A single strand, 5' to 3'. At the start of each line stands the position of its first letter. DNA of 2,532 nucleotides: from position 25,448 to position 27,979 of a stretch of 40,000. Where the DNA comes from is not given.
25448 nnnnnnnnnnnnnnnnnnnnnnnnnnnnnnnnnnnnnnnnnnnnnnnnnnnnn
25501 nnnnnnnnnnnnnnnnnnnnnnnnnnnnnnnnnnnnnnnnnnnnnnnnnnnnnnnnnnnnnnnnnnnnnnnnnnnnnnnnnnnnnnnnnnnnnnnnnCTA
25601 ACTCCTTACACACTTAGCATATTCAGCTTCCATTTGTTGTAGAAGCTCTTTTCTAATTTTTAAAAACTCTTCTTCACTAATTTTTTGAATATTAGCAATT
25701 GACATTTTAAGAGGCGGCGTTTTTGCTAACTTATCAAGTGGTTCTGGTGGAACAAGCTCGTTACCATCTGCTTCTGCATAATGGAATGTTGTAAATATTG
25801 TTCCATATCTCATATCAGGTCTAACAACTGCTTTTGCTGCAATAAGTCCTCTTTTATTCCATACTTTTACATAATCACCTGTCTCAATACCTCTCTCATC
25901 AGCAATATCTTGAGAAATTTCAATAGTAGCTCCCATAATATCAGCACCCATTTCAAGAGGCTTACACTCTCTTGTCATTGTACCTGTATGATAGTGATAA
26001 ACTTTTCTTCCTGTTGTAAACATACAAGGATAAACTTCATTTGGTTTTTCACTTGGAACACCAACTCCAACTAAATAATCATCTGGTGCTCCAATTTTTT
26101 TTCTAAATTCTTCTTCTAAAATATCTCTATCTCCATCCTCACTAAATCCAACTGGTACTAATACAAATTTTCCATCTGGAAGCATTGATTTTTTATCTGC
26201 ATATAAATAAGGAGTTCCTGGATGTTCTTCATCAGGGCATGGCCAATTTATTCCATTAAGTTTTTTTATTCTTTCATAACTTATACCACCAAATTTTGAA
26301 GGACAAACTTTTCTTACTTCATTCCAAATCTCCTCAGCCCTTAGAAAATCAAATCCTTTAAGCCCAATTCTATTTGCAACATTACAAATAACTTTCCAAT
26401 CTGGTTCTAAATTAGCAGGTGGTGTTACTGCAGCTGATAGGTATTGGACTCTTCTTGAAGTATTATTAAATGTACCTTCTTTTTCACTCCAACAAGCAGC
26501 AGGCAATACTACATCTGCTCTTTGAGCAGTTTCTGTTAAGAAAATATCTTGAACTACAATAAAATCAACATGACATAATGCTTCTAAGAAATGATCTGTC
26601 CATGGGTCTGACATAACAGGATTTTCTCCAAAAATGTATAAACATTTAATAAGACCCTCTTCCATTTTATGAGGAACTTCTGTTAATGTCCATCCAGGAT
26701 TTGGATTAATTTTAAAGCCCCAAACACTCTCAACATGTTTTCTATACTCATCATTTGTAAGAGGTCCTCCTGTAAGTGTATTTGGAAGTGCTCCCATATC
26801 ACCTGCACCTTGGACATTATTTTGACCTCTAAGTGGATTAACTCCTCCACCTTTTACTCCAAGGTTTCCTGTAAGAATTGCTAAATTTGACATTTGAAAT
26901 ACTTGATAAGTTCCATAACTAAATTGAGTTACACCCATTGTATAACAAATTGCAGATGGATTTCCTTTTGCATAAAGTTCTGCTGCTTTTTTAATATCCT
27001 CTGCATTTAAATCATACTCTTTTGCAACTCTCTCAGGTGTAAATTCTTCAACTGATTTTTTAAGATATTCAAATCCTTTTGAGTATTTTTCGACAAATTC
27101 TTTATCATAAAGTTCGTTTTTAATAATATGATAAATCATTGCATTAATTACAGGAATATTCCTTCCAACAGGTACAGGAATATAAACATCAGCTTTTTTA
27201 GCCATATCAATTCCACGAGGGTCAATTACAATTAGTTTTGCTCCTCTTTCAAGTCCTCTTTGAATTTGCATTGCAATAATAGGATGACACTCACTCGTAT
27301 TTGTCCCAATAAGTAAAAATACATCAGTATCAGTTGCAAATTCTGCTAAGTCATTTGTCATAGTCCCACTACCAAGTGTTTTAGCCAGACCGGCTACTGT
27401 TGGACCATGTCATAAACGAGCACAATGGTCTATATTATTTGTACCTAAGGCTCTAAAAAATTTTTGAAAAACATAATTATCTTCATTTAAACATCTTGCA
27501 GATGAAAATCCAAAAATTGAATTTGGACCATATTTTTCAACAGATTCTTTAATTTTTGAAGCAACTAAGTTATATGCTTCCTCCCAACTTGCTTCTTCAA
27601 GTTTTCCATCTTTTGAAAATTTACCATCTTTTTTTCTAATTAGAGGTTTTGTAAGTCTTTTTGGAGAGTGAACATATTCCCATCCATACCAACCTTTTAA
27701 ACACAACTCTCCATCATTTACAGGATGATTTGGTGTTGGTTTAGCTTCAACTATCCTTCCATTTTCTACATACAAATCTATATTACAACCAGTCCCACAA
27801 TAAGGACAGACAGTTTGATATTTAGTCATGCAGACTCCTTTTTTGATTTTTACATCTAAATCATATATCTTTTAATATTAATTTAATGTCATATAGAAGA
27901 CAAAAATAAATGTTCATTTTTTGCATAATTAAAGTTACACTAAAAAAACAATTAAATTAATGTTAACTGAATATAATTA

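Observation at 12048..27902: Shared 16-bp operator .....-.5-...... at class-II-like position in the wtpA, focA and fdhF-hyf promoters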

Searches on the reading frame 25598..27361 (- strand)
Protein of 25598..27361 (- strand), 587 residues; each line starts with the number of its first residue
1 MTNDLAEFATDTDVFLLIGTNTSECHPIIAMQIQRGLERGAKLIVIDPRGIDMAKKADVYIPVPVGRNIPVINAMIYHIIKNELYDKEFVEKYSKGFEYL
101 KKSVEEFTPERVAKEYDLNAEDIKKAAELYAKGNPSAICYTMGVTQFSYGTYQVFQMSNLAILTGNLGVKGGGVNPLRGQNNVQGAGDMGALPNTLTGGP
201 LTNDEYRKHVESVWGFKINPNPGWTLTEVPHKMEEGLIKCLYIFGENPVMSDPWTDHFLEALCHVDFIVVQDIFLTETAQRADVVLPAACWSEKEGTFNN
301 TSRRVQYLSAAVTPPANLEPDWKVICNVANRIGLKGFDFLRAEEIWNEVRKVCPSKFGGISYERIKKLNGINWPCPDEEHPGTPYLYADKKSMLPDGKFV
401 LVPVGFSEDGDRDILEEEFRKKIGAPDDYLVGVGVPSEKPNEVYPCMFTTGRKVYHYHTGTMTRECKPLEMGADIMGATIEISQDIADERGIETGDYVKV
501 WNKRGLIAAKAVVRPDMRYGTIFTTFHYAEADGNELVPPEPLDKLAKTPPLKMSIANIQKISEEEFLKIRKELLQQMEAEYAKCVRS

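Call 8: search_protein_families(library=pfam, proteins=[window:25598-27361:-])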
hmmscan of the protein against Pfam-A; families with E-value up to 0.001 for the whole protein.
window:25598-27361:- (587 aa): 2 families
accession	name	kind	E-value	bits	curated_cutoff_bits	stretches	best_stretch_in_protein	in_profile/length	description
PF00384.28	Molybdopterin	-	8.4e-49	166.9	24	1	10-331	106-353/353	Molybdopterin oxidoreductase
PF01568.27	Molydop_binding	-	1.7e-22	80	26.8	1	448-552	3-107/110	Molydopterin dinucleotide binding domain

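Call 53: search_protein_families(library=ncbifam, proteins=[window:25598-27361:-], max_evalue=0.01)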
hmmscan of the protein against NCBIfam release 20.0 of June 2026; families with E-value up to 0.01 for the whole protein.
window:25598-27361:- (587 aa): 28 families (the best 25 are shown)
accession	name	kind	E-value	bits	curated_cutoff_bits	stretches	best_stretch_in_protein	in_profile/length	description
TIGR01591.1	Fdh-alpha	equivalog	8.3e-159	529.8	666.25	2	1-404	146-548/672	formate dehydrogenase subunit alpha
NF047855.1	AssmNtatRedNasC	equivalog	2.5e-107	359.9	1100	2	1-419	171-594/708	assimilatory nitrate reductase catalytic subunit NasC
NF041323.1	Nitr_red_NasA_Halo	equivalog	1.7e-60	205.3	1000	1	11-552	152-666/673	assimilatory nitrate reductase NasA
TIGR01553.1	formate-DH-alph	equivalog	2e-55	188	814.2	4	97-198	359-464/1009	formate dehydrogenase-N subunit alpha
NF010055.0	PRK13532.1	equivalog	3e-46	158.1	904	3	97-334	328-573/830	nitrate reductase catalytic subunit NapA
NF041513.1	formate_DH_Act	exception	3.8e-46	157.4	1400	4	10-94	211-295/1067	formate dehydrogenase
TIGR01701.1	Fdhalpha-like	subfamily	6.4e-46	156.9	582.15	1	10-361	197-582/744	FdhF/YdeP family oxidoreductase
TIGR01706.1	NAPA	equivalog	1.5e-44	152.6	930.55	2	97-334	328-573/830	periplasmic nitrate reductase subunit alpha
NF012032.0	PRK15488.1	equivalog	3.3e-43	147.7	694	1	21-337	212-532/759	thiosulfate reductase PhsA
TIGR00509.1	bisC_fam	subfamily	1.1e-34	119.8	1017.55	2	36-335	200-513/772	molybdopterin guanine dinucleotide-containing S/N-oxide reductase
TIGR02166.1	dmsA_ynfE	subfamily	3.5e-32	111.3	777.7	2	108-517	332-741/794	DMSO/selenate family reductase complex A subunit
TIGR03479.1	DMSO_red_II_alp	subfamily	5.7e-27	94.2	984.75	3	97-333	388-644/913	molybdopterin-dependent oxidoreductase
TIGR02693.1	arsenite_ox_L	equivalog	6.9e-24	83.8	359.05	2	42-332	268-573/806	arsenate reductase (azurin) large subunit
NF007406.0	PRK09939.1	equivalog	1.2e-21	76.6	1473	1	82-269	307-487/759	acid resistance putative oxidoreductase YdeP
NF041885.1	selenate_YnfE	exception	2.9e-19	68.4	1675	2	34-173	244-404/805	selenate/tellurate reductase subunit YnfE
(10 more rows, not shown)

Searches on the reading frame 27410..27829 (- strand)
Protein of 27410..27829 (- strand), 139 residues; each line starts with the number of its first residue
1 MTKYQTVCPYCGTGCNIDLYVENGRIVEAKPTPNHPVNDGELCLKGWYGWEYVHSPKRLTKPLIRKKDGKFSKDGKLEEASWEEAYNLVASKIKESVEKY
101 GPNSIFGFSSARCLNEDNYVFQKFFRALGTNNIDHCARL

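Call 8: search_protein_families(library=pfam, proteins=[window:27410-27829:-])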
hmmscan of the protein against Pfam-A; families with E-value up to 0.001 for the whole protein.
window:27410-27829:- (139 aa): 2 families
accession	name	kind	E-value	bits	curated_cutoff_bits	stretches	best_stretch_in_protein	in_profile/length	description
PF04879.21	Molybdop_Fe4S4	-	1.9e-21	76.2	22.7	1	1-55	1-55/55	Molybdopterin oxidoreductase Fe4S4 domain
PF00384.28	Molybdopterin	-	4.5e-16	59.3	24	1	58-138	1-80/353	Molybdopterin oxidoreductase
